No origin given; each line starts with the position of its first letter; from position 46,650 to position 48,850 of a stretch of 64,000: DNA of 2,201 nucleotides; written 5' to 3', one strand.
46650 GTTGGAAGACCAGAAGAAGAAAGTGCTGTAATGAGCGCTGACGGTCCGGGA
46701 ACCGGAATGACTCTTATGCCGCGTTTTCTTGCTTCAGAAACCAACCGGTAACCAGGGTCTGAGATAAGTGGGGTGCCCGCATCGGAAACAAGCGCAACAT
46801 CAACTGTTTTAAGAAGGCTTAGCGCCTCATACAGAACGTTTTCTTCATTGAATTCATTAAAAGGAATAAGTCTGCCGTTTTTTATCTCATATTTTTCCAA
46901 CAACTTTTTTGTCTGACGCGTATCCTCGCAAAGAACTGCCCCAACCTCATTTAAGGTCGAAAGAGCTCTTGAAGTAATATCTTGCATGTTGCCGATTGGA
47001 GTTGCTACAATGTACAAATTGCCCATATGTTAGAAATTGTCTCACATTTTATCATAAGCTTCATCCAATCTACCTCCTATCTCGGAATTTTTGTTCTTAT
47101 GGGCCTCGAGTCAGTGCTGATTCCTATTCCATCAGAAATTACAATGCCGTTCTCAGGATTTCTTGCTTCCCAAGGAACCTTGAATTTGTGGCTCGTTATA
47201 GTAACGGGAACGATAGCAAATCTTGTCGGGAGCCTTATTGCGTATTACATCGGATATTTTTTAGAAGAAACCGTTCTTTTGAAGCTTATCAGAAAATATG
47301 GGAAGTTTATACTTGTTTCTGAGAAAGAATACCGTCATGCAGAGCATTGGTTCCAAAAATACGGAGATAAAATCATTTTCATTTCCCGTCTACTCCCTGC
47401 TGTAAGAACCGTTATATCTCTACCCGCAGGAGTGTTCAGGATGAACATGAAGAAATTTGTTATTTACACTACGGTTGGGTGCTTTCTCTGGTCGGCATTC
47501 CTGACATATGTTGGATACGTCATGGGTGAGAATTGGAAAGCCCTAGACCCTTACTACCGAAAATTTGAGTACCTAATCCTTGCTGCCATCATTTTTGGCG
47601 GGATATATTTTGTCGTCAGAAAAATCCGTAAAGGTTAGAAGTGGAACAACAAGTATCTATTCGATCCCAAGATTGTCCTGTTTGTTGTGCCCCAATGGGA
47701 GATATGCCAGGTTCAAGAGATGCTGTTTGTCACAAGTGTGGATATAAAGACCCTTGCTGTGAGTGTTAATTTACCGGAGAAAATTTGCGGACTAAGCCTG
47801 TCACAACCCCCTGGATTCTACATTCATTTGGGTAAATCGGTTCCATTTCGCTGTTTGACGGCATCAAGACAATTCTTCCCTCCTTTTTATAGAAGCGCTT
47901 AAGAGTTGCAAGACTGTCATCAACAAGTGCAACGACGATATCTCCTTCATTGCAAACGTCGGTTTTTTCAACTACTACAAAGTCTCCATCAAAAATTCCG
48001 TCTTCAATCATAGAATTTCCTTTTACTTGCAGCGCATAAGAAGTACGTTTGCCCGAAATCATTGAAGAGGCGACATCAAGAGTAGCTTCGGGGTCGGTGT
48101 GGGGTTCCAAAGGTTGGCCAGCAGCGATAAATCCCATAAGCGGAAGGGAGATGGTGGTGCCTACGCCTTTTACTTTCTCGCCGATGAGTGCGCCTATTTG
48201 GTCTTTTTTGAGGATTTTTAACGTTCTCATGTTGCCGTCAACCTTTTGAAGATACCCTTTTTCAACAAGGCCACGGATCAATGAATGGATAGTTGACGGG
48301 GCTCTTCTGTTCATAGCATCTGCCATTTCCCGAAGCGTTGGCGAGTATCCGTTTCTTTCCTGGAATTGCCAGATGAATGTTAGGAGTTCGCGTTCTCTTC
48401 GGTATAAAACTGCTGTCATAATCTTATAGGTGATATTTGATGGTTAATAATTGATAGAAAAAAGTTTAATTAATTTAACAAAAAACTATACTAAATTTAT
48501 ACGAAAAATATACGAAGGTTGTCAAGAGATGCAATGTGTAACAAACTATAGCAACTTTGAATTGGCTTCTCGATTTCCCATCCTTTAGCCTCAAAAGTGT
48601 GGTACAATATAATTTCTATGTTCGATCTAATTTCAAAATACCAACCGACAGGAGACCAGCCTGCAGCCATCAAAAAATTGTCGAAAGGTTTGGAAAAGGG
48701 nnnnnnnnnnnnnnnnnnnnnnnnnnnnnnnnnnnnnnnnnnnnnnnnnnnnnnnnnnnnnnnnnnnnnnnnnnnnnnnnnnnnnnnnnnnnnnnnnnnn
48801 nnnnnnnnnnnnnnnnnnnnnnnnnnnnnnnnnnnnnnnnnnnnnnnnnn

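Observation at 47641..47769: Unannotated 42-codon Cys-rich ORF (8 Cys) in the dedA/lexA convergent gap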

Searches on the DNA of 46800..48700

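Call 56: search_rna_families(source=window, start=46800, end=48700, threshold=evalue, max_evalue=1)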
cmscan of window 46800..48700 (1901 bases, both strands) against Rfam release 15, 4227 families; matches with E-value up to 1: 0.
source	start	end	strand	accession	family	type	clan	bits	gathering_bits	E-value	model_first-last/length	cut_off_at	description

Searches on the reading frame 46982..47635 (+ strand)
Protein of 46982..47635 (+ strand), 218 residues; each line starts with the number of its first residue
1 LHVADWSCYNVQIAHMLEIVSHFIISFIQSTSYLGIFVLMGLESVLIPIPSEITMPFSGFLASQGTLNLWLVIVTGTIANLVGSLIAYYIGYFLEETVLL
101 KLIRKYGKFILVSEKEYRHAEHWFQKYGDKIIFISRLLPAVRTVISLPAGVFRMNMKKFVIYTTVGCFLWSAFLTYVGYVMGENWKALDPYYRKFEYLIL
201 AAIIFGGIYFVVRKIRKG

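Call 7: search_protein_families(library=pfam, proteins=[window:46982-47635:+], max_evalue=1)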
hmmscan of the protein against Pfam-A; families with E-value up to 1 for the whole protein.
window:46982-47635:+ (218 aa): 1 family
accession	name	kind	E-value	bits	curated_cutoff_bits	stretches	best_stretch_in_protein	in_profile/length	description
PF09335.16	VTT_dom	-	3.3e-25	89.4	33.9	1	49-179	1-122/123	VTT domain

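Call 46: find_encoding_contigs(protein=window:46982-47635:+, flank=3000, max_places=5)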
Protein window:46982-47635:+ (218 aa): no gene with exactly this product is on record in the collection.

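Call 58: search_protein_families(library=ncbifam, proteins=[window:46982-47635:+], max_evalue=0.01)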
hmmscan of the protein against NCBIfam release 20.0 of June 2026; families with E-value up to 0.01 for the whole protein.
window:46982-47635:+ (218 aa): 3 families
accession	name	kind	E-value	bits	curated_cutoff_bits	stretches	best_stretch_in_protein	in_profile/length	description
NF052604.1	UndecprPTUtpABac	equivalog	1e-41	143.2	250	1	20-217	5-194/198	undecaprenyl phosphate transporter UptA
NF052605.1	UndecprPTUptAStph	equivalog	3.6e-40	138.1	300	1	23-215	4-196/197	undecaprenyl phosphate transporter UptA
NF008102.0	PRK10847.1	equivalog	2.8e-16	60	236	1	14-216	16-212/219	DedA family protein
